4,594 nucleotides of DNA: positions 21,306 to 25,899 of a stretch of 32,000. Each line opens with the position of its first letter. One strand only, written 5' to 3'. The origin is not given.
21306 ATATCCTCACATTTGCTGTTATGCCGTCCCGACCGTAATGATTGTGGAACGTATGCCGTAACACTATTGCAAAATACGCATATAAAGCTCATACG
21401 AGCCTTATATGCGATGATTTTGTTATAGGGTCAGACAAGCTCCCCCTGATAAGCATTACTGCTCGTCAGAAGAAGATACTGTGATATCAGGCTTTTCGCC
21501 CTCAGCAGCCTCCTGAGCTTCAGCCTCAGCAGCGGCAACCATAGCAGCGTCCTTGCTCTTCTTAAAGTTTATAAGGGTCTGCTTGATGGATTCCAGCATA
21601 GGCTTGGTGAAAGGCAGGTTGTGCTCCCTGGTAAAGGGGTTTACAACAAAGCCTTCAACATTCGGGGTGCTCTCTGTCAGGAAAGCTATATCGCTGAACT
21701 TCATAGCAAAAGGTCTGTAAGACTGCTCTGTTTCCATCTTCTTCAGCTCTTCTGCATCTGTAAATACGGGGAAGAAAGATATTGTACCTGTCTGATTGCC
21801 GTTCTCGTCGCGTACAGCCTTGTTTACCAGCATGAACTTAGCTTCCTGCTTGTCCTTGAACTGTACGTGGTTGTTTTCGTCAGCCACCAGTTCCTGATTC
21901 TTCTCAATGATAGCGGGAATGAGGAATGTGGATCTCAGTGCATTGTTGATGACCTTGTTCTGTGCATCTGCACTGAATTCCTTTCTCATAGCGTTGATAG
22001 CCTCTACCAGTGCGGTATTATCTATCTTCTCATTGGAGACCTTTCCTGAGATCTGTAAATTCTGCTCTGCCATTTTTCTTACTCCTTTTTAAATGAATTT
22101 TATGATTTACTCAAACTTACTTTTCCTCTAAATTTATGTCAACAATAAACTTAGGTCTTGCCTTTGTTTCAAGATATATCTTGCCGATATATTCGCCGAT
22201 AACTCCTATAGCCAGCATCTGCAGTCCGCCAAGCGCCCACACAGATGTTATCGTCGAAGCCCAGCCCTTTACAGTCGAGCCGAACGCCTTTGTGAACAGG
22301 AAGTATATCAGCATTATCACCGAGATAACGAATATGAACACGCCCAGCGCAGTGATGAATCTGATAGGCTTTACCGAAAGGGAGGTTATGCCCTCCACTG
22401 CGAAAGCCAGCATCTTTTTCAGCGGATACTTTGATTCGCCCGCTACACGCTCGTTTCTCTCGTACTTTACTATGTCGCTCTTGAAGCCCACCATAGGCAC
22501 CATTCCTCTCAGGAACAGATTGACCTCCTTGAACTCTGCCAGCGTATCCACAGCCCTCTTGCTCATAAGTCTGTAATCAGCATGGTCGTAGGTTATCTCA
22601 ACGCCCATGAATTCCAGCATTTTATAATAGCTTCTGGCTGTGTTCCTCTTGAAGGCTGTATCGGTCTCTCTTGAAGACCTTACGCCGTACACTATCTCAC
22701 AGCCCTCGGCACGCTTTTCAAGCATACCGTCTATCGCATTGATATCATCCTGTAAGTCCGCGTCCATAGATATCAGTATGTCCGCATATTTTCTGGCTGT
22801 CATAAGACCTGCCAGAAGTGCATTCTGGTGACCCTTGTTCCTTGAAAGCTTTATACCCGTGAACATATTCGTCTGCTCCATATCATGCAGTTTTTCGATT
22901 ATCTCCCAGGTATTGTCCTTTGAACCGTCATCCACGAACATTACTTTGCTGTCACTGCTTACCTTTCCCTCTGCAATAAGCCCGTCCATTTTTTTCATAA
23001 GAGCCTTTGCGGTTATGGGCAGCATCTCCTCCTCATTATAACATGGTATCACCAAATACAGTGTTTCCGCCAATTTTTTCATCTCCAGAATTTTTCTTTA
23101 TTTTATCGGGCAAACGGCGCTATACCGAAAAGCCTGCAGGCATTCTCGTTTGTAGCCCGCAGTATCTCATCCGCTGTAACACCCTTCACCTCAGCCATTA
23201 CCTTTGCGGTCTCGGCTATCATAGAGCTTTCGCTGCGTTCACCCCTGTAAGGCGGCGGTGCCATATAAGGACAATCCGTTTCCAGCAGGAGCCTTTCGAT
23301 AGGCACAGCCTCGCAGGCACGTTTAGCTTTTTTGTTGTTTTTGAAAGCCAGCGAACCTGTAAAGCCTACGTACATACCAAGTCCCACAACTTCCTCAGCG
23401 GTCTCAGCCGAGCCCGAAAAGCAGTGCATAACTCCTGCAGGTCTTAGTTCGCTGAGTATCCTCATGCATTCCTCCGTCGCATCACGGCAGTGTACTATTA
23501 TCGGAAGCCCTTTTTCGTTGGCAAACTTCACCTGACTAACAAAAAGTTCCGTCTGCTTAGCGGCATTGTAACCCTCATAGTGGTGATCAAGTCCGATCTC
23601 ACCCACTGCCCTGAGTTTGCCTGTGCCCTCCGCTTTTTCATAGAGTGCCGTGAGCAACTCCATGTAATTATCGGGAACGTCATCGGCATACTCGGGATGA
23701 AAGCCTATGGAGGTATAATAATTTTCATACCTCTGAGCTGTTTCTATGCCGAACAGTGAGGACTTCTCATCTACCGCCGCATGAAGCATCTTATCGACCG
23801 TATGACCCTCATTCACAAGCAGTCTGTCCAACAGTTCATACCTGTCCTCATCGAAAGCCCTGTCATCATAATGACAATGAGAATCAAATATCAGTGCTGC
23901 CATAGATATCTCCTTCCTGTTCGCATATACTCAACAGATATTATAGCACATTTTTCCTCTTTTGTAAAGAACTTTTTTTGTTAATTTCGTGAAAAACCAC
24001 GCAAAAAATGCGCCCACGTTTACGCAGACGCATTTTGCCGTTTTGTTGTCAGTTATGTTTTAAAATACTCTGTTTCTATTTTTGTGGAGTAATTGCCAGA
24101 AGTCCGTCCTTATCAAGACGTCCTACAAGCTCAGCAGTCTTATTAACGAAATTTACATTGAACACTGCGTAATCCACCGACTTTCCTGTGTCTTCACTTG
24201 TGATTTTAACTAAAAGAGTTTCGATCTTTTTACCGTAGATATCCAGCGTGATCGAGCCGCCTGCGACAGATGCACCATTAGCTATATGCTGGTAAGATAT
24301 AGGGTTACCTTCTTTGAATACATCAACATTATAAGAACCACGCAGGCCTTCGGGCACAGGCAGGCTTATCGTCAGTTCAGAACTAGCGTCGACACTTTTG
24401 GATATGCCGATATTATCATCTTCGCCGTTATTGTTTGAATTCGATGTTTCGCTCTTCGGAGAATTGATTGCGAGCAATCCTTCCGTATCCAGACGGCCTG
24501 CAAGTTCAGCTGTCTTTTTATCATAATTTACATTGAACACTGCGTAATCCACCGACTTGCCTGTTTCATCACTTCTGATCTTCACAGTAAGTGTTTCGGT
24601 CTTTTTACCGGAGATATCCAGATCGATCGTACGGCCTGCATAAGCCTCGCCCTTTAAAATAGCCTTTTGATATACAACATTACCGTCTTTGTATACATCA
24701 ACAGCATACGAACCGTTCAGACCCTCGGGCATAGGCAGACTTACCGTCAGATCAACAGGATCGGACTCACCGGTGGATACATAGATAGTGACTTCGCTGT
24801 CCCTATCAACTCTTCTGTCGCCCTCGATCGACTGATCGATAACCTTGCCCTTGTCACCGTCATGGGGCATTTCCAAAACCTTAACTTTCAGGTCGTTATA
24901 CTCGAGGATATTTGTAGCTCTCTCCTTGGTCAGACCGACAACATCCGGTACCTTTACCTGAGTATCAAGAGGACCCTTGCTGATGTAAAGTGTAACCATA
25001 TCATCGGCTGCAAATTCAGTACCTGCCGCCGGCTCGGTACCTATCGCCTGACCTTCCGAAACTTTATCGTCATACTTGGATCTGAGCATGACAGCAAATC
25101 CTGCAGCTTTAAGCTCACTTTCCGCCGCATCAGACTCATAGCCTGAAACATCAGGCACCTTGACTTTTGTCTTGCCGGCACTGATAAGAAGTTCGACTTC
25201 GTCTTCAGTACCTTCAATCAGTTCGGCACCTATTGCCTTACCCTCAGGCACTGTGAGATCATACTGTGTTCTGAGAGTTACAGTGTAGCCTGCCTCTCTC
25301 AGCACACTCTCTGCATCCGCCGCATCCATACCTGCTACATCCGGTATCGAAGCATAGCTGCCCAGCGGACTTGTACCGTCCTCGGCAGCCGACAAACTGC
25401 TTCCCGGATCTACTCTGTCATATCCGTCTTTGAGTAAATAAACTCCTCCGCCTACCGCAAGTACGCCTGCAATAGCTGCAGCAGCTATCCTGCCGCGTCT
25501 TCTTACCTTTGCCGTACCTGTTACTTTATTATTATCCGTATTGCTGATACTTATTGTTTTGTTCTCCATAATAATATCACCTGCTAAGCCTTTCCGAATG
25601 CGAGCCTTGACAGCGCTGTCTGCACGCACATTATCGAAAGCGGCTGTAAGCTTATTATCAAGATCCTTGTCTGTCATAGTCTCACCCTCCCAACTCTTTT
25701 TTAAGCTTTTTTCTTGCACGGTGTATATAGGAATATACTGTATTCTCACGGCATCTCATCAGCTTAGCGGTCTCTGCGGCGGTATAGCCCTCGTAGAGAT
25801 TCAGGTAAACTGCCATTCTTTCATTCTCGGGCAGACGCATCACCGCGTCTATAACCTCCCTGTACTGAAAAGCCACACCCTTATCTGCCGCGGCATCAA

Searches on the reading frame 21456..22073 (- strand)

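Call 14: search_protein_families(library=pfam, proteins=[window:21456-22073:-], max_evalue=0.001)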
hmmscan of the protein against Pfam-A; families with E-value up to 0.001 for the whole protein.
window:21456-22073:- (205 aa): 1 family
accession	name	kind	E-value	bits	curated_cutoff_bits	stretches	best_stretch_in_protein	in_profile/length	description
PF07179.17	SseB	-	8.8e-21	74.8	21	1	22-161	1-123/124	SseB protein N-terminal domain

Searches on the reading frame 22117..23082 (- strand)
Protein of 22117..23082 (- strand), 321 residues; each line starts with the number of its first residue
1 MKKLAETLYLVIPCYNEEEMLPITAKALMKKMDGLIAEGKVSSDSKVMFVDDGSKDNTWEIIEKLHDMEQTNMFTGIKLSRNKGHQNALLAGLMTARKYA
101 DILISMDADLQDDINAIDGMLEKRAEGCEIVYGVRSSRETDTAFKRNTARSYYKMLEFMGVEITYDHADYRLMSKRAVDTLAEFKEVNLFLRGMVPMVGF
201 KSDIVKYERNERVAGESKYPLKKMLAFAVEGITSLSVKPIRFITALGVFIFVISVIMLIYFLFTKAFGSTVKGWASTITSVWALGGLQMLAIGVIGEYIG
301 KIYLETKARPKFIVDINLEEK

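Call 14: search_protein_families(library=pfam, proteins=[window:22117-23082:-], max_evalue=0.001)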
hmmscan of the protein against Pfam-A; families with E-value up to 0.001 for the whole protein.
window:22117-23082:- (321 aa): 1 family
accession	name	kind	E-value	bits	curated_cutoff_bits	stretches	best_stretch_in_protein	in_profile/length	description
PF00535.33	Glycos_transf_2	-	1.9e-22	80.4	23.3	1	10-179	2-165/168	Glycosyl transferase family 2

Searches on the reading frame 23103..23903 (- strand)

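Call 58: search_protein_families(library=pfam, proteins=[window:23103-23903:-], max_evalue=0.001)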
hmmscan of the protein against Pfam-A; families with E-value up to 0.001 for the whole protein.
window:23103-23903:- (266 aa): 1 family
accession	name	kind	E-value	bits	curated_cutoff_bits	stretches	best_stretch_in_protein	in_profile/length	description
PF01026.27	TatD_DNase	-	5.7e-71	239.3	27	1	6-260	1-253/253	TatD related DNase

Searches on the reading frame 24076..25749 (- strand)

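Call 58: search_protein_families(library=pfam, proteins=[window:24076-25749:-], max_evalue=0.001)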
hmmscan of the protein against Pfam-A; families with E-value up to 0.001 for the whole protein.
window:24076-25749:- (557 aa): 2 families
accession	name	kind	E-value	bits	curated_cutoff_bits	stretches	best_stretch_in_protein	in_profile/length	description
PF03793.24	PASTA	-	9.5e-36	122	23.2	3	196-258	1-64/64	PASTA domain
PF08305.17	NPCBM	-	6.3e-06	26.7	23.9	1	342-404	71-130/137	NPCBM/NEW2 domain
